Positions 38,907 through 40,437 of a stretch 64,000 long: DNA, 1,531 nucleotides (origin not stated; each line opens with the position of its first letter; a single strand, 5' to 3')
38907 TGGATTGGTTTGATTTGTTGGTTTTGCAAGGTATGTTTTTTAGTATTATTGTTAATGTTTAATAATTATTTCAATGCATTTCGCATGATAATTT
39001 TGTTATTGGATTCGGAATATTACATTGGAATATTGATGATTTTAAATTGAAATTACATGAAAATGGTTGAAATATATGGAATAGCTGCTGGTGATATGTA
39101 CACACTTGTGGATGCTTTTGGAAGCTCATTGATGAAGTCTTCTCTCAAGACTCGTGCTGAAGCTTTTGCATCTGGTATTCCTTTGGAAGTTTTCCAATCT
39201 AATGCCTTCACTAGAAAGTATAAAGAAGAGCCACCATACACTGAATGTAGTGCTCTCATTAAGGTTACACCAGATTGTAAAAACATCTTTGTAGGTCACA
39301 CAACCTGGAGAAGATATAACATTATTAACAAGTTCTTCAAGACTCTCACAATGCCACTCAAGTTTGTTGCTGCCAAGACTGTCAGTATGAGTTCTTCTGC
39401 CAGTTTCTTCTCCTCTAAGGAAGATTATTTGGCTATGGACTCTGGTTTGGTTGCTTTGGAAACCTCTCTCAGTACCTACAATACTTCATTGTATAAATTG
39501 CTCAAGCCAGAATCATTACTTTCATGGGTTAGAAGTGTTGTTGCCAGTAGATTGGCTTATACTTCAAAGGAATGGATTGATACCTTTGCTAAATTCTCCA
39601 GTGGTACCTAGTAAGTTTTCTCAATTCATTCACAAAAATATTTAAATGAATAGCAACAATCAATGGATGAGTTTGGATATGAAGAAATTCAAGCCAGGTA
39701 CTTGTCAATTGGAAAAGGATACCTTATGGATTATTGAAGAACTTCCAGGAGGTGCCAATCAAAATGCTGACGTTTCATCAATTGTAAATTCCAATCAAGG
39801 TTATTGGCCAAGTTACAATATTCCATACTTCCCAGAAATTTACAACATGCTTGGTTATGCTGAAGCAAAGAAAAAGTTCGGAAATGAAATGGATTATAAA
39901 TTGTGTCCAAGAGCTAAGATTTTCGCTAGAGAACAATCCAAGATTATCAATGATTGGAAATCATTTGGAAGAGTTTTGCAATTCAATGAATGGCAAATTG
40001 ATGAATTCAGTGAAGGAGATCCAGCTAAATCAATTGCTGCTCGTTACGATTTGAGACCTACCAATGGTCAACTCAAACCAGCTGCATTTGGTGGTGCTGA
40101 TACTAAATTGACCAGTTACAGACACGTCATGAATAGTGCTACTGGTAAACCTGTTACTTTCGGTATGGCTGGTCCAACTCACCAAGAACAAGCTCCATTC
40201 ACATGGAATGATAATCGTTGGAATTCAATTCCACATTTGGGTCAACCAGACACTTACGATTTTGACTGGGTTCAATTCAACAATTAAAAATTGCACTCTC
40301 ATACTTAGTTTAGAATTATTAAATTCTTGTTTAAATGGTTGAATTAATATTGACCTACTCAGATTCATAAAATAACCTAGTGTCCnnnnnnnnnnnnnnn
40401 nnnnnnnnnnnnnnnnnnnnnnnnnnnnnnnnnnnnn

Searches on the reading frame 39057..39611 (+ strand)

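Call 3: search_protein_families(library=pfam, proteins=[window:39057-39611:+], max_evalue=1)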
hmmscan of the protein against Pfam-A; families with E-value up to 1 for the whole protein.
window:39057-39611:+ (184 aa): 4 families
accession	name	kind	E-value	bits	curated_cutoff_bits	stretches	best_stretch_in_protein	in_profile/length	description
PF04916.18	Phospholip_B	-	2.2e-38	132.6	27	1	10-184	132-289/487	Phospholipase B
PF22185.1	AF_0924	-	0.048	14.1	27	1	82-131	36-83/117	Uncharacterized protein AF_0924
PF09949.15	APP1_cat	-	0.18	12.2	27.1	1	71-120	50-99/154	Phosphatidate phosphatase APP1, catalytic domain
PF02569.21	Pantoate_ligase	-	0.22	11.1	20.7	1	74-132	136-193/268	Pantoate-beta-alanine ligase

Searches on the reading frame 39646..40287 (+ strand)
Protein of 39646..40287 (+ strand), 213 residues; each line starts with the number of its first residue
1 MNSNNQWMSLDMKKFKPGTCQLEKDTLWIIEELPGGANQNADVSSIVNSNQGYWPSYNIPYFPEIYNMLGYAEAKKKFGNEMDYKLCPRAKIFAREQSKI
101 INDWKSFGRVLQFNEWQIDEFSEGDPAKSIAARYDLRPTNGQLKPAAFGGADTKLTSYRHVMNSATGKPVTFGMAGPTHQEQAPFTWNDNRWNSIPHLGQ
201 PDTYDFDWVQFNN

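Call 3: search_protein_families(library=pfam, proteins=[window:39646-40287:+], max_evalue=1)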
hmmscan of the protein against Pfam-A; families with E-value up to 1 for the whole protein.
window:39646-40287:+ (213 aa): 3 families
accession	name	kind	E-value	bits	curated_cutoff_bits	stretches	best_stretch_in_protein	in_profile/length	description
PF04916.18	Phospholip_B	-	2.3e-63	215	27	1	4-210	291-486/487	Phospholipase B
PF00531.28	Death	-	0.2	12.2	22.6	1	101-125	15-39/86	Death domain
PF24094.1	DEATH_SH3BP4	-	0.24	11.8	27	1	99-123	43-67/107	SH3BP4, DEATH domain-like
